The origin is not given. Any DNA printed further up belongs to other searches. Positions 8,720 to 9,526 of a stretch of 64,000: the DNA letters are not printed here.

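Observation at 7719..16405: Leucine-catabolism cluster invaded at both ends of mccB by low-GC, translationally coupled small genes and split by an opposite-strand OMP gene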

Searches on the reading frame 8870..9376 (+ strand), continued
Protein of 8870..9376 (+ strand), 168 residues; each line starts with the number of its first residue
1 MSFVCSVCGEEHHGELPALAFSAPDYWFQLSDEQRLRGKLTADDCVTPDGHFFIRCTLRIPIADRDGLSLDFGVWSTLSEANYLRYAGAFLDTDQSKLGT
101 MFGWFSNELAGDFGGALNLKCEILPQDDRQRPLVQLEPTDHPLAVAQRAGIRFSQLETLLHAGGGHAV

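Call 85: get_annotated_region(hit=H9, flank=5000)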
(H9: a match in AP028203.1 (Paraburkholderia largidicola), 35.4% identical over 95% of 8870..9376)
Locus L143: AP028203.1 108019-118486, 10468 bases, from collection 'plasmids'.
description: Paraburkholderia sp. F2 plasmid PPGUF2_p2 DNA, complete genome
organism: Paraburkholderia largidicola (NCBI taxid 3014751)
taxonomy: Bacteria; Pseudomonadota; Betaproteobacteria; Burkholderiales; Burkholderiaceae; Paraburkholderia; Paraburkholderia largidicola
host: -; source: Physopelta gutta,midgut,Midgut crypts of sting bug Physopelta gutta; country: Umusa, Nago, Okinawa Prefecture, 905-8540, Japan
typing (MOB-suite, as given by PLSDB): non-mobilizable; mating-pair formation MPF_T
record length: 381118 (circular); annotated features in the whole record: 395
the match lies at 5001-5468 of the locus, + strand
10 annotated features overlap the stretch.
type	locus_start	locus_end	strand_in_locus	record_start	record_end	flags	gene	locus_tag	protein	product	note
CDS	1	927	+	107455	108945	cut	-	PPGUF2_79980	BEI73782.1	PAS domain S-box protein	-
CDS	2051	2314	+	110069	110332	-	-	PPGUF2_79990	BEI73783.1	hypothetical protein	-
CDS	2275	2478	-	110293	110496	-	-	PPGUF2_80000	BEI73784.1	hypothetical protein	-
CDS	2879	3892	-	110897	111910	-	-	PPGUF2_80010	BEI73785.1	IS110-like element ISGsu4 family transposase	-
CDS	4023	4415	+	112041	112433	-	-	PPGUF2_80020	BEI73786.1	hypothetical protein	-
CDS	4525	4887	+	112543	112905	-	-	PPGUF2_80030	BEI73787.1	hypothetical protein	-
CDS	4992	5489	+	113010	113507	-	-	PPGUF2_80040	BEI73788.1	DUF2199 domain-containing protein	-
CDS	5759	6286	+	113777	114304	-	-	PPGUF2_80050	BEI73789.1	hypothetical protein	-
CDS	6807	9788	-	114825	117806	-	-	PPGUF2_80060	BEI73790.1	Tn3 family transposase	-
CDS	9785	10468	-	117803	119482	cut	-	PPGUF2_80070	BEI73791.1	phage integrase family protein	-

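Call 86: search_protein_families(library=pfam, proteins=[L143:4023-4415:+, L143:4525-4887:+, L143:5759-6286:+], max_evalue=0.01)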
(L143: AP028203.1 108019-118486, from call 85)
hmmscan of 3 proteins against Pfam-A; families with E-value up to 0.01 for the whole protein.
L143:4023-4415:+ (130 aa): 0 families

L143:4525-4887:+ (120 aa): 0 families

L143:5759-6286:+ (175 aa): 0 families

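Call 89: search_dna_similar(query=window:8870-9376:+, collection=plasmids, mode=protein, max_rows=40)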
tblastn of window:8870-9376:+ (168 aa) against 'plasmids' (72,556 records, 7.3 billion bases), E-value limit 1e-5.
Records with a match: 40; places in all: 40; records where one place covers at least 80% of the query: 35.
Best place of each record, by identity: <60% 40.
By first word of the organism name: Streptomyces 22; Bacillus 6; Ralstonia 4; Paraburkholderia 2; Neisseria 2; Kitasatospora 1; Priestia 1; Asticcacaulis 1; Chondrinema 1.
By predicted mobility (MOB-suite, as given by PLSDB): non-mobilizable 24; mobilizable 13; conjugative 3.
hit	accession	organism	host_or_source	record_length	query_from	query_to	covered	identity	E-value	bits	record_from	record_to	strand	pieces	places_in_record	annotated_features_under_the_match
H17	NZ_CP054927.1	Streptomyces microflavus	Single cell,soil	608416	3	151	89%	41.3%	6e-20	92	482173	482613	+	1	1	DUF2199 domain-containing protein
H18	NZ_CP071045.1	Streptomyces sp. CA-256286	sediment,muddy soil from torrent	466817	3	151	89%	41.3%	3e-19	91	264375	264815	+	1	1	none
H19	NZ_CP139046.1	Streptomyces sp. KN37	whole organism,Kanas soil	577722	3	166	98%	35.5%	1e-20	95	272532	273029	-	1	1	DUF2199 domain-containing protein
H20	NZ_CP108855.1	Streptomyces sp. NBC_00841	-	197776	1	151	90%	38.4%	7e-23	100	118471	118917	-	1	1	DUF2199 domain-containing protein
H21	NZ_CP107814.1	Streptomyces longwoodensis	-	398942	1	165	98%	34.7%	5e-20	93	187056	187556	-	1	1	DUF2199 domain-containing protein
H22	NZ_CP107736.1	Streptomyces longwoodensis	-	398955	1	165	98%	34.7%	5e-20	93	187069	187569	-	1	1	DUF2199 domain-containing protein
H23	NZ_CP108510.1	Streptomyces sp. NBC_01237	-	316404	1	161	96%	35.5%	8e-21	95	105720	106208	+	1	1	DUF2199 domain-containing protein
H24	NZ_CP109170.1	Streptomyces sp. NBC_01724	-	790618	3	162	95%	35.4%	2e-20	94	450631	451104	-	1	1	DUF2199 domain-containing protein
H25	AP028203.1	Paraburkholderia largidicola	Physopelta gutta,midgut,Midgut crypts ...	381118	1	160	95%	35.4%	3e-18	88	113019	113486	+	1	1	DUF2199 domain-containing protein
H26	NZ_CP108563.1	Kitasatospora purpeofusca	-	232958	3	162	95%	35.4%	4e-22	99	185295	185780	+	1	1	DUF2199 domain-containing protein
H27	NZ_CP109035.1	Streptomyces longwoodensis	-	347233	1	165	98%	34.1%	2e-21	97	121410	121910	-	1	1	DUF2199 domain-containing protein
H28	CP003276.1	Streptomyces hygroscopicus subsp. jinggangensis 5008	-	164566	1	165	98%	34.1%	4e-20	93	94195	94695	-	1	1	hypothetical protein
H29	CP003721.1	Streptomyces hygroscopicus subsp. jinggangensis TL01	-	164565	1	165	98%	34.1%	4e-20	93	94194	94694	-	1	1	hypothetical protein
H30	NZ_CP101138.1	Streptomyces sp. M92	Monoisolate,Not aplicable,Saloons ...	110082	3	165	97%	33.9%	8e-18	86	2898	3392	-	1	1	DUF2199 domain-containing protein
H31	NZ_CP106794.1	Streptomyces cynarae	microorganism,rhizosphere soil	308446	1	151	90%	36.6%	2e-17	86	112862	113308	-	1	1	DUF2199 domain-containing protein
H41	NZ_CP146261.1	Priestia megaterium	Nicotiana tabacum L.,Cell ...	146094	16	160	86%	35.9%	7e-17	84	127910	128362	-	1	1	DUF2199 domain-containing protein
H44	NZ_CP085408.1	Bacillus bombysepticus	single cell,soil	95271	1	159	95%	31.5%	1e-18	89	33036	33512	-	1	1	DUF2199 domain-containing protein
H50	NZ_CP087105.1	Bacillus toyonensis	mixed culture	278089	23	161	83%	34.3%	6e-19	90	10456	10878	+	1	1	DUF2199 domain-containing protein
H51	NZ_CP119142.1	Neisseria gonorrhoeae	Homo sapiens,whole organism,synovial ...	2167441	4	136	79%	34.1%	6e-15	78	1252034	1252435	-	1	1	none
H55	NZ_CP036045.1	Bacillus mycoides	cell culture,soil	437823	15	156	85%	28.5%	5e-15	78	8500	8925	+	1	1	DUF2199 domain-containing protein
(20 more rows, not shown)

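Call 90: get_annotated_region(hit=H51, flank=7000)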
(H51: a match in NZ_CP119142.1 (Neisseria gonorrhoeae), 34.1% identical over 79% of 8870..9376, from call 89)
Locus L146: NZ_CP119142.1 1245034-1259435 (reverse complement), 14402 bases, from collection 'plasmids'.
description: Neisseria gonorrhoeae strain 2022NG-0032 plasmid p2022NG-0032_1, complete sequence
organism: Neisseria gonorrhoeae (NCBI taxid 485)
taxonomy: Bacteria; Pseudomonadota; Betaproteobacteria; Neisseriales; Neisseriaceae; Neisseria; Neisseria gonorrhoeae
host: -; source: Homo sapiens,whole organism,synovial fluid; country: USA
typing (MOB-suite, as given by PLSDB): non-mobilizable
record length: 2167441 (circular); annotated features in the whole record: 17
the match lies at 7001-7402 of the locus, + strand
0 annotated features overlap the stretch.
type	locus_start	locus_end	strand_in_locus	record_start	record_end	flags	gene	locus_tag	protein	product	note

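Call 91: get_annotated_region(hit=H50, flank=5000)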
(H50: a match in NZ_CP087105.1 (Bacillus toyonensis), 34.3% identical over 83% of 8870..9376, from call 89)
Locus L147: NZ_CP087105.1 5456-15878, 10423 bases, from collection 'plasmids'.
description: Bacillus toyonensis strain HA0190 plasmid pBT002, complete sequence
organism: Bacillus toyonensis (NCBI taxid 155322)
taxonomy: Bacteria; Bacillota; Bacilli; Bacillales; Bacillaceae; Bacillus; Bacillus toyonensis
host: -; source: mixed culture; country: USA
typing (MOB-suite, as given by PLSDB): conjugative; replicon rep_cluster_1869; relaxase MOBP; mating-pair formation MPF_T
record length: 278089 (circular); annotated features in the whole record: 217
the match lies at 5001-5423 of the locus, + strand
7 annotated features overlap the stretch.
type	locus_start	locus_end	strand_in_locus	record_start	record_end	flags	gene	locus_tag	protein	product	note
CDS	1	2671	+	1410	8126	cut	-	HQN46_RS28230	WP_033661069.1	DNRLRE domain-containing protein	-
CDS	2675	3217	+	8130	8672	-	-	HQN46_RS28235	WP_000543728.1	hypothetical protein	-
CDS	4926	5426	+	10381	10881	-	-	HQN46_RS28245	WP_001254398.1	DUF2199 domain-containing protein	-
CDS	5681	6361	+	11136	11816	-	-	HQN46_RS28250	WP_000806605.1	hypothetical protein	-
CDS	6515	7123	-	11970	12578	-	-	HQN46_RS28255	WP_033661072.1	recombinase family protein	GO:0006310 - DNA recombination [Evidence IEA]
CDS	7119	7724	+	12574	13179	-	-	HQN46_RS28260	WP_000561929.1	RHS repeat-associated core domain-containing protein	-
CDS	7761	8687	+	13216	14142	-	-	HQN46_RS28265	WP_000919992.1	hypothetical protein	-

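Call 94: search_protein_families(library=pfam, proteins=[L147:2675-3217:+, L147:3681-4235:+, L147:4254-4829:+, L147:5681-6361:+, L147:7119-7724:+, L147:7761-8687:+, L146:6548-6988:+, L146:6995-7510:+, L146:7530-9008:+, L146:5666-6358:+], max_evalue=0.01)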
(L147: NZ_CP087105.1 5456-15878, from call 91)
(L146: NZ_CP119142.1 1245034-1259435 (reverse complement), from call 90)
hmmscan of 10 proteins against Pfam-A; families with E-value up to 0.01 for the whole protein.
L147:2675-3217:+ (180 aa): 0 families

L147:3681-4235:+ (184 aa): 2 families
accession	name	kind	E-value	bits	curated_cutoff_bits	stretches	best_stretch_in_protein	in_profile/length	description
PF05593.20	RHS_repeat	-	2.2e-11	44.3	22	1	123-158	1-36/38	RHS Repeat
PF03527.20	RHS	-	0.0012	19.1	27.9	1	120-154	3-37/38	RHS protein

L147:4254-4829:+ (191 aa): 0 families

L147:5681-6361:+ (226 aa): 1 family
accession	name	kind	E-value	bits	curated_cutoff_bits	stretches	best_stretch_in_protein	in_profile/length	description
PF22535.1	DUF7003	-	7.7e-45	154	27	1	3-219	1-221/221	Family of unknown function (DUF7003)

L147:7119-7724:+ (201 aa): 0 families

L147:7761-8687:+ (308 aa): 0 families

L146:6548-6988:+ (146 aa): 1 family
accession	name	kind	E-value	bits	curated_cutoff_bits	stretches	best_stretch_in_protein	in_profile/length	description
PF04279.20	IspA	-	0.00019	22.1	28.7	1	25-141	57-172/176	Intracellular septation protein A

L146:6995-7510:+ (171 aa): 1 family
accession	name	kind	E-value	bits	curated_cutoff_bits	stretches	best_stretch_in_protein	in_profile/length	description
PF09965.14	DUF2199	-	1.5e-53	181.2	25.7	1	3-152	1-146/146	Uncharacterized protein conserved in bacteria (DUF2199)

L146:7530-9008:+ (492 aa): 3 families
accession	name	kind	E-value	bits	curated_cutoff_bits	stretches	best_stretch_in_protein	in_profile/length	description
PF01977.22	UbiD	-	1.3e-82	276.4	23.3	1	127-327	3-206/206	3-octaprenyl-4-hydroxybenzoate carboxy-lyase Rift-related domain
PF20696.2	UbiD_C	-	2.2e-46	157.4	24.2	1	333-457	2-127/127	3-octaprenyl-4-hydroxybenzoate carboxy-lyase C-terminal domain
PF20695.2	UbiD_N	-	1.9e-28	98.8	24.3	1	10-93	1-77/78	3-octaprenyl-4-hydroxybenzoate carboxy-lyase N-terminal domain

L146:5666-6358:+ (230 aa): 1 family
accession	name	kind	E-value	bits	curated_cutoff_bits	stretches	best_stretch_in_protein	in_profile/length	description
PF13723.12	Ketoacyl-synt_2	-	4e-70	236.3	25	1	7-208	18-223/223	Beta-ketoacyl synthase, N-terminal domain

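Call 95: get_annotated_region(hit=H44, flank=6000)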
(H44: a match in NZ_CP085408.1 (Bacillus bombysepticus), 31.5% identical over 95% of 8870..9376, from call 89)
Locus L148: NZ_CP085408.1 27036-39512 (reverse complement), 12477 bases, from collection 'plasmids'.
description: Bacillus bombysepticus strain F12 plasmid unnamed2, complete sequence
organism: Bacillus bombysepticus (NCBI taxid 658666)
taxonomy: Bacteria; Bacillota; Bacilli; Bacillales; Bacillaceae; Bacillus; Bacillus bombysepticus
host: -; source: single cell,soil; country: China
typing (MOB-suite, as given by PLSDB): non-mobilizable
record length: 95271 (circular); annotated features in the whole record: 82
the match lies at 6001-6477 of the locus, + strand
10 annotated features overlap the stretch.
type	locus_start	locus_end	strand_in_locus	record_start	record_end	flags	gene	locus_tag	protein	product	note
CDS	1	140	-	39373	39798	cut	-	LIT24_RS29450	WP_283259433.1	DUF3801 domain-containing protein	-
CDS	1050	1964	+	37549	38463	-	-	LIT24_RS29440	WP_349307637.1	relaxase/mobilization nuclease domain-containing protein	-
CDS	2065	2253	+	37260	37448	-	-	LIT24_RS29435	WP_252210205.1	hypothetical protein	-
CDS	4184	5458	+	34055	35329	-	-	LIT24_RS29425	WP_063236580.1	IS110 family transposase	-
CDS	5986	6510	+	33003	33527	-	-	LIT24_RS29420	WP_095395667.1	DUF2199 domain-containing protein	-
CDS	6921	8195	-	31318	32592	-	-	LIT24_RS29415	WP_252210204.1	IS110 family transposase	-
CDS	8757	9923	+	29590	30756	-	-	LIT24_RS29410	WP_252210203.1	phosphoribosylaminoimidazolecarboxamide formyltransferase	GO:0006164 - purine nucleotide biosynthetic process [Evidence IEA]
CDS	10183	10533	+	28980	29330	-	-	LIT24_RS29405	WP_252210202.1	DoxX family protein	-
CDS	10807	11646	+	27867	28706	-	-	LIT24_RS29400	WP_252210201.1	tyrosine-type recombinase/integrase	GO:0015074 - DNA integration [Evidence IEA]; GO:0006310 - DNA recombination [Evidence IEA]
CDS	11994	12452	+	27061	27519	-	-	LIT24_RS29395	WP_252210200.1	VOC family protein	-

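Call 96: get_annotated_region(hit=H55, flank=6000)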
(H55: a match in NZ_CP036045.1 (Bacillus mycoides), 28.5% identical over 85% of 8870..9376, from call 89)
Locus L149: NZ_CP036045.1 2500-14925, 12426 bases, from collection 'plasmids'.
description: Bacillus mycoides strain BPN58/4 plasmid p438
organism: Bacillus mycoides (NCBI taxid 1405)
taxonomy: Bacteria; Bacillota; Bacilli; Bacillales; Bacillaceae; Bacillus; Bacillus mycoides
host: -; source: cell culture,soil; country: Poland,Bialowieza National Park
typing (MOB-suite, as given by PLSDB): conjugative; relaxase MOBP; mating-pair formation MPF_T
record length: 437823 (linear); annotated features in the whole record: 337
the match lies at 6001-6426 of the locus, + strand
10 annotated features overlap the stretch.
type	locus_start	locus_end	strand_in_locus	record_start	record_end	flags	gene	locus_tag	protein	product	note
CDS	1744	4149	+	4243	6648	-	-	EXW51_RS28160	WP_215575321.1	PAS domain S-box protein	-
CDS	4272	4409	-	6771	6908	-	-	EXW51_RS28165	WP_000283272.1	hypothetical protein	-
CDS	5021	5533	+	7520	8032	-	-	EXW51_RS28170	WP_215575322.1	protein kinase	-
CDS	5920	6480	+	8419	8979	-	-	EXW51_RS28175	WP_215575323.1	DUF2199 domain-containing protein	-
CDS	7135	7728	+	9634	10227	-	-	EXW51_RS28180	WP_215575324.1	TasA family protein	-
CDS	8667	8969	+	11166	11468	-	-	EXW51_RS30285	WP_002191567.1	hypothetical protein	-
CDS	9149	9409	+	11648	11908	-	-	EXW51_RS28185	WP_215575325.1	hypothetical protein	-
CDS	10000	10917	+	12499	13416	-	-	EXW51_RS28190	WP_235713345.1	choline-binding protein A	-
CDS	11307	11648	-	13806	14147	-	-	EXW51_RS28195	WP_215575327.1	YolD-like family protein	-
CDS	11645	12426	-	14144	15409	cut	-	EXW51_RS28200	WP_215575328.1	Y-family DNA polymerase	-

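Call 97: get_annotated_region(hit=H41, flank=5000)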
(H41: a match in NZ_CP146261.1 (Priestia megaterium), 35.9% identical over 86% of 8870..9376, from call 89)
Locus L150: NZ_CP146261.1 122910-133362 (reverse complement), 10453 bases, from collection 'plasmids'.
description: Priestia megaterium strain MLY91 plasmid pMLY91_4, complete sequence
organism: Priestia megaterium (NCBI taxid 1404)
taxonomy: Bacteria; Bacillota; Bacilli; Bacillales; Bacillaceae; Priestia; Priestia megaterium
host: -; source: Nicotiana tabacum L.,Cell culture,Diseased tobacco leaves; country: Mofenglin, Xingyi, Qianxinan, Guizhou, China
typing (MOB-suite, as given by PLSDB): mobilizable; replicon rep_cluster_385; relaxase MOBP
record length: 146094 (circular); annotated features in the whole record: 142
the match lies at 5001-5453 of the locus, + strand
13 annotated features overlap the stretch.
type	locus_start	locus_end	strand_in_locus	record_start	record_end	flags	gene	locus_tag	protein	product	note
CDS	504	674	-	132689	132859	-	-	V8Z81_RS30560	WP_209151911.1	hypothetical protein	-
CDS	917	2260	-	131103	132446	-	-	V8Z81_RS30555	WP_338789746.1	D-serine ammonia-lyase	GO:0046416 - D-amino acid metabolic process [Evidence IEA]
CDS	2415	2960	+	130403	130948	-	-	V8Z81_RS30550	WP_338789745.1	cupin domain-containing protein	-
CDS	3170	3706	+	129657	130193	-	-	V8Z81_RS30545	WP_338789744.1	sugar O-acetyltransferase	-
CDS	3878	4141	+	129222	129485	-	-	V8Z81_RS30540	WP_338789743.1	hypothetical protein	-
CDS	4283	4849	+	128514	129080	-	-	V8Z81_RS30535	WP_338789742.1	hypothetical protein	-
CDS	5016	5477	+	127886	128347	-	-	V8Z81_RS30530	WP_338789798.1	DUF2199 domain-containing protein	-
CDS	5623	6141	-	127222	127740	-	-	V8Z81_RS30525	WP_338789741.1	helix-turn-helix transcriptional regulator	-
CDS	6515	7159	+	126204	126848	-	-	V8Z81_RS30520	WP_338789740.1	hypothetical protein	-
CDS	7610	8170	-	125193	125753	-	-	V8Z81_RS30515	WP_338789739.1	L,D-transpeptidase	-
CDS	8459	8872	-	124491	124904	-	-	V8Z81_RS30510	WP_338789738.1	NUDIX hydrolase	-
CDS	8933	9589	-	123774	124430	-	-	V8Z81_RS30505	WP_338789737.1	restriction endonuclease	GO:0009307 - DNA restriction-modification system [Evidence IEA]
CDS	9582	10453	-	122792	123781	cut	-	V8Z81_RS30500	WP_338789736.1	DUF3991 and TOPRIM domain-containing protein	GO:0006260 - DNA replication [Evidence IEA]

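Call 101: search_protein_families(library=pfam, proteins=[L091:3132-3836:+, L089:7024-7320:+], max_evalue=0.01)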
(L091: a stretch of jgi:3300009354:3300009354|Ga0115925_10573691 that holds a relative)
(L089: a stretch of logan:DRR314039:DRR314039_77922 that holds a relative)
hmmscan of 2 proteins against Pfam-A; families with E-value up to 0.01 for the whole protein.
L091:3132-3836:+ (235 aa): 2 families
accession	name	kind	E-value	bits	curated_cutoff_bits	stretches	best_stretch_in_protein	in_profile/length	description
PF13424.12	TPR_12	-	0.00075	20.1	30.1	0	96-121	8-33/77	Tetratricopeptide repeat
PF07719.23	TPR_2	-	0.0011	19.4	27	0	93-119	3-29/34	Tetratricopeptide repeat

L089:7024-7320:+ (98 aa): 0 families
